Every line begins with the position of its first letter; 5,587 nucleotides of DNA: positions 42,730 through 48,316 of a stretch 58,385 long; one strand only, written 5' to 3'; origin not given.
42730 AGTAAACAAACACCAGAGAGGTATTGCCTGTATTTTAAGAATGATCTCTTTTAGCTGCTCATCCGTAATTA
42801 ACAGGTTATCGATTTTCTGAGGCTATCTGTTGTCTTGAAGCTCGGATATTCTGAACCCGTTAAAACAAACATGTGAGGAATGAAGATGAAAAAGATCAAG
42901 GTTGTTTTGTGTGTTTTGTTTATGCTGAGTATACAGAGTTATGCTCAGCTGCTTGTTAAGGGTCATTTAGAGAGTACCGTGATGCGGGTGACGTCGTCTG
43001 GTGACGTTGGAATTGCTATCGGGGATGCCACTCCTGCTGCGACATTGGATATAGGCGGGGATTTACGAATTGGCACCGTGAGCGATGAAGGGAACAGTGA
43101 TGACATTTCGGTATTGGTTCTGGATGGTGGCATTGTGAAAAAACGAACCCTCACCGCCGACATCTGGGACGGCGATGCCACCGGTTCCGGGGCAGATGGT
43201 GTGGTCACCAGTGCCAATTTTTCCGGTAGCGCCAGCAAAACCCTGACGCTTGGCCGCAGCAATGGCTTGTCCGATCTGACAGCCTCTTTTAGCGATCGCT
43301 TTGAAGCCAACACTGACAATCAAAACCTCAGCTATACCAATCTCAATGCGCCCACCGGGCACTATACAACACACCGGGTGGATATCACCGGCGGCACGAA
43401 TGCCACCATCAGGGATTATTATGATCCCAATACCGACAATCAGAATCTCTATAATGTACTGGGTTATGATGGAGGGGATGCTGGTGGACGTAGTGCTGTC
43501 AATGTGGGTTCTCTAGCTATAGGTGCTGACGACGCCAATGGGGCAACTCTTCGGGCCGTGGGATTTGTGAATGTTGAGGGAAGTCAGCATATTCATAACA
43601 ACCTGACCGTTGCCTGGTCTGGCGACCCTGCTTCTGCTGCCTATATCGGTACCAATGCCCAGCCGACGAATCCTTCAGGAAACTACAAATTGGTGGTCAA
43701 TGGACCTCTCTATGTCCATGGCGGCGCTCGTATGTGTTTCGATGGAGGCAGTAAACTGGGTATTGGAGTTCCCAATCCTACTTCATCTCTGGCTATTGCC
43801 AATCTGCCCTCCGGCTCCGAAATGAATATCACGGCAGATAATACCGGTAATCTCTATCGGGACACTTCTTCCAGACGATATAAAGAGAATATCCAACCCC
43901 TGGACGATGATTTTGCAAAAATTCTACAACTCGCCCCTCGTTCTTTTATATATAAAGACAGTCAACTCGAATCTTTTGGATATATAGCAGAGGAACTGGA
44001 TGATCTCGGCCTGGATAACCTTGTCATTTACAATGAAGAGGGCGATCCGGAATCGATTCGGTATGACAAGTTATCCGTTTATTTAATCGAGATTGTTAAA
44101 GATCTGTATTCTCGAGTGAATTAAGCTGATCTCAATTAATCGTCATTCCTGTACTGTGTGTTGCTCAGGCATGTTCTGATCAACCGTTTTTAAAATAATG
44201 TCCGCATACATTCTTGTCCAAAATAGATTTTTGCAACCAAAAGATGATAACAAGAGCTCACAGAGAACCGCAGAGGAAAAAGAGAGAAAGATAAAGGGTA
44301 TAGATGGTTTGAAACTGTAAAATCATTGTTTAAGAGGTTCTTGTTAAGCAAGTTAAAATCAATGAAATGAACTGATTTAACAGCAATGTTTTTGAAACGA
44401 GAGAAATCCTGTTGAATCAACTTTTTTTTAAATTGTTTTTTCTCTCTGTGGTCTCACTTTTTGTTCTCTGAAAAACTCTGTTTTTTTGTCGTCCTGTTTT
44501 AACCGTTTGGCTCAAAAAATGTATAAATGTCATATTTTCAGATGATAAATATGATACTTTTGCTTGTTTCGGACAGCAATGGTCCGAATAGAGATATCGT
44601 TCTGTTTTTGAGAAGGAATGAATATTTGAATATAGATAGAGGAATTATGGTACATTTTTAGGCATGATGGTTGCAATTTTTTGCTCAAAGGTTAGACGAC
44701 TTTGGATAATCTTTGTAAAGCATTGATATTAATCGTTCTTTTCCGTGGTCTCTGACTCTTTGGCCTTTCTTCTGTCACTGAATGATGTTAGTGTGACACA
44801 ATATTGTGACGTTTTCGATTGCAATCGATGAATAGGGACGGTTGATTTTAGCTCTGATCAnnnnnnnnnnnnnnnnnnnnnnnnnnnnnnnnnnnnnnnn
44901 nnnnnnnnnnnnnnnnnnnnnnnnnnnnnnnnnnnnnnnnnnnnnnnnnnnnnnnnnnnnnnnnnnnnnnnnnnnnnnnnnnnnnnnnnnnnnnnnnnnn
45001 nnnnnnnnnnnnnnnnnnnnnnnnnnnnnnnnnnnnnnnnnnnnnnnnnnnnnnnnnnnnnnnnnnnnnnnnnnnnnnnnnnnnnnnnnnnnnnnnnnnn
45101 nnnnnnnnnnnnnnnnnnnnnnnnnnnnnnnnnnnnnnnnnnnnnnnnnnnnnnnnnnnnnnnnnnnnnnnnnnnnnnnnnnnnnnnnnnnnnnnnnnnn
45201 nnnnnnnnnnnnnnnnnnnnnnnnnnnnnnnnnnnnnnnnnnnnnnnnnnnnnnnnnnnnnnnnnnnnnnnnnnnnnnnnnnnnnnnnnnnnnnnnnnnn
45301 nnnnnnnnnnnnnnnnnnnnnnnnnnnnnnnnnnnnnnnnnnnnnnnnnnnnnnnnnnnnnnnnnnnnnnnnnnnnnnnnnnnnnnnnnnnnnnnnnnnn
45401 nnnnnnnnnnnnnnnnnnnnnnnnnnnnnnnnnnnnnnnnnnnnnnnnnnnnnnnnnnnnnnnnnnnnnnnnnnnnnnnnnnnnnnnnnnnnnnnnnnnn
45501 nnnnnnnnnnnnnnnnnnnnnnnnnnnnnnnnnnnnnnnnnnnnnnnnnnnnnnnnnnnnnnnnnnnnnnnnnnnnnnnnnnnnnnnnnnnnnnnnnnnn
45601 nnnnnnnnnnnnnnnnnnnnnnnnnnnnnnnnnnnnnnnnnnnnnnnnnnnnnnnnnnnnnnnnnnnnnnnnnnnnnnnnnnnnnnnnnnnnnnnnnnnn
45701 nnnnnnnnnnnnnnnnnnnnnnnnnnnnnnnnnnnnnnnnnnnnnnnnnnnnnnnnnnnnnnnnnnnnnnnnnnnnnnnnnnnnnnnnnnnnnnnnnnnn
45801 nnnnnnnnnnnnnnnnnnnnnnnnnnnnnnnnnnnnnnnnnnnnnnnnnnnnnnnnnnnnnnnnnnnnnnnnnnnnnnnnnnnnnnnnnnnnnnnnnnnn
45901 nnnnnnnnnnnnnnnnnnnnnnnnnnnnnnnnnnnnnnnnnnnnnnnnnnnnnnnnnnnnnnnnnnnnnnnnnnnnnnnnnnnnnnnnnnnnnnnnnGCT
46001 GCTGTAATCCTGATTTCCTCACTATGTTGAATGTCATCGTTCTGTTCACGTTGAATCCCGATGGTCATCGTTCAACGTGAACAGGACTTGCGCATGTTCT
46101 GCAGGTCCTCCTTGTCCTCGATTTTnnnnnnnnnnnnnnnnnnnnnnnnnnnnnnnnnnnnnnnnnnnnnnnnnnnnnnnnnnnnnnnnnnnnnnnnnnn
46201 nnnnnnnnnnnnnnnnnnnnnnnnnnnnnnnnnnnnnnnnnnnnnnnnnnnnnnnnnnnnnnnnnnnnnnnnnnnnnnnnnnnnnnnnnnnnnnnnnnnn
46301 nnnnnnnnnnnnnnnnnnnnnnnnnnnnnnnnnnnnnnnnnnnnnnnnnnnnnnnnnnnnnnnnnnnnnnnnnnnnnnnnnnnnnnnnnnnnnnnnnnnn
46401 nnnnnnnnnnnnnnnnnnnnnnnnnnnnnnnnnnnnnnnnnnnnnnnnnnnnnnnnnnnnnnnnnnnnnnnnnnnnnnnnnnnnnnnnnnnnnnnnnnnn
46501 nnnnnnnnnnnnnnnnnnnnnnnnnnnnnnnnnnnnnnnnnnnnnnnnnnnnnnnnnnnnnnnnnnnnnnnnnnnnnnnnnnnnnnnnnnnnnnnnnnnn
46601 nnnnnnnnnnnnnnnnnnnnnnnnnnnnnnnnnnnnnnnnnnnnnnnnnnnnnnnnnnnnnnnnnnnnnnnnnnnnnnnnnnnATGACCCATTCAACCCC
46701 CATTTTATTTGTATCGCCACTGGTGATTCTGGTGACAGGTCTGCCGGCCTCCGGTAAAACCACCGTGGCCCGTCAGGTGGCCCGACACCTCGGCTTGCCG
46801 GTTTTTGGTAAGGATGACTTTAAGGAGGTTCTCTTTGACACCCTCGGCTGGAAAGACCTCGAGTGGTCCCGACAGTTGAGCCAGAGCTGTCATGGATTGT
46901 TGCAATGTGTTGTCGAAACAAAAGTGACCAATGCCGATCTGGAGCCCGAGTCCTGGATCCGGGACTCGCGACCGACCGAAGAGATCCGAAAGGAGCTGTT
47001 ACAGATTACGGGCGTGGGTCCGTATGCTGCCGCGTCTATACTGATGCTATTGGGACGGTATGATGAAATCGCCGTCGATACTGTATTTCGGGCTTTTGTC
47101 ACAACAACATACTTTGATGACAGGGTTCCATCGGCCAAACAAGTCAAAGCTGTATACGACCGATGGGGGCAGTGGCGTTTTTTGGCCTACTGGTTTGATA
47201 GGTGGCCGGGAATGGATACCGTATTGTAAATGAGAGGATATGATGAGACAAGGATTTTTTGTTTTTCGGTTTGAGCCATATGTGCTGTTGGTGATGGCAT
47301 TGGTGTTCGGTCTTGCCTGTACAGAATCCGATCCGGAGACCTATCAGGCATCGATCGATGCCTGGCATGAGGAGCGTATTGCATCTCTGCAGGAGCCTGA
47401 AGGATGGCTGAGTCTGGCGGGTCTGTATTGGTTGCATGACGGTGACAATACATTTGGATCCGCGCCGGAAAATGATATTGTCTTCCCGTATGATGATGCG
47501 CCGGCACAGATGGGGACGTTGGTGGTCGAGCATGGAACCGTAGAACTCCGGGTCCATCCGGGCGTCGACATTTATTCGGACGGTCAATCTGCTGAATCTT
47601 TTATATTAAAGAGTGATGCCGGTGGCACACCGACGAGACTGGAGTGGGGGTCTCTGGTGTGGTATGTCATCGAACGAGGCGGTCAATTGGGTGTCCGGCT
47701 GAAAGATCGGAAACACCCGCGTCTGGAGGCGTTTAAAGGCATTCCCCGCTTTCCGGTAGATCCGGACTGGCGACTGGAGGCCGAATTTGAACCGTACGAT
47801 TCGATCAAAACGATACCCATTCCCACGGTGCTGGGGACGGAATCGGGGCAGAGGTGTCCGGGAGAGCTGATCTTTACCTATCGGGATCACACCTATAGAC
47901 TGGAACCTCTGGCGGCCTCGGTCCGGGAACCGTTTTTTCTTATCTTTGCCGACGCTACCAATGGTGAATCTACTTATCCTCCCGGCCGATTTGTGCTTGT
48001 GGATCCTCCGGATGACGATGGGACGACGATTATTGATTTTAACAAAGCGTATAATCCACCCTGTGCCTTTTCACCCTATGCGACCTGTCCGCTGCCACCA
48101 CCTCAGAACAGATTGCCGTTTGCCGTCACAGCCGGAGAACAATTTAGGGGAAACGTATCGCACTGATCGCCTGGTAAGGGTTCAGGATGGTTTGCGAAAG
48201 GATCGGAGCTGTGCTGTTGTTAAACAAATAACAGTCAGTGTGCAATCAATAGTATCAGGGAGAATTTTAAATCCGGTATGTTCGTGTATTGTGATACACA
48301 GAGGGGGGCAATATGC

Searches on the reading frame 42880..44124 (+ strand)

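Call 39: search_protein_families(library=pfam, proteins=[window:42880-44124:+], max_evalue=0.0001)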
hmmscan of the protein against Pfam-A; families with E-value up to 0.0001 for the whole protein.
window:42880-44124:+ (414 aa): 1 family
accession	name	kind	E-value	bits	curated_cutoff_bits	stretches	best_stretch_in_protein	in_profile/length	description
PF13884.11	Peptidase_S74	-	2.4e-08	34.6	22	1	330-381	1-56/58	Chaperone of endosialidase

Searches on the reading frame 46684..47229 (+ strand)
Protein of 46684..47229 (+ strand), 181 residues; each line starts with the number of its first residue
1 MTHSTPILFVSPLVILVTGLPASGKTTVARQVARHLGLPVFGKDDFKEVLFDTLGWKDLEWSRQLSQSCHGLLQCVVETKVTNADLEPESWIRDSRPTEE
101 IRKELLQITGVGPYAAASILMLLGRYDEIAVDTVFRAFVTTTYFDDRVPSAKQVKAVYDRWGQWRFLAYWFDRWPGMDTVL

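Call 39: search_protein_families(library=pfam, proteins=[window:46684-47229:+], max_evalue=0.0001)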
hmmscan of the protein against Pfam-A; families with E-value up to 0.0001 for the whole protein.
window:46684-47229:+ (181 aa): 2 families
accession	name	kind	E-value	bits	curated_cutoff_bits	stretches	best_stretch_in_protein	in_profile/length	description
PF13671.12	AAA_33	-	9.2e-07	29.7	27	1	14-81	1-67/143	AAA domain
PF13238.12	AAA_18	-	5.8e-06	27.2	29.4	1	15-51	1-33/128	AAA domain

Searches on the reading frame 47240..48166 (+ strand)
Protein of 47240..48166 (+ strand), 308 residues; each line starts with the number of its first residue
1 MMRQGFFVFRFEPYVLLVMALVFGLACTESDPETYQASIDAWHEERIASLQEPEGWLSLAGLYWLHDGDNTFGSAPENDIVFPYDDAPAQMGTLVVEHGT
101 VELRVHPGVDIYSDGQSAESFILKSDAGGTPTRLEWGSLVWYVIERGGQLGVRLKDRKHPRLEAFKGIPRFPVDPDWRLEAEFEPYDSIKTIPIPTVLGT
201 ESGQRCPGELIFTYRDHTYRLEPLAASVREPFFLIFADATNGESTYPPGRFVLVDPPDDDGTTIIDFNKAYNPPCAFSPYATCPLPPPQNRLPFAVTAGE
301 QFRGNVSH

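Call 39: search_protein_families(library=pfam, proteins=[window:47240-48166:+], max_evalue=0.0001)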
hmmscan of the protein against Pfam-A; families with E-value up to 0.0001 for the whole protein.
window:47240-48166:+ (308 aa): 1 family
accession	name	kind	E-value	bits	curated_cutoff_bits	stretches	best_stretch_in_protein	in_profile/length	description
PF07920.16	DUF1684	-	1.8e-45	155.1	25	1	164-301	2-139/139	Protein of unknown function (DUF1684)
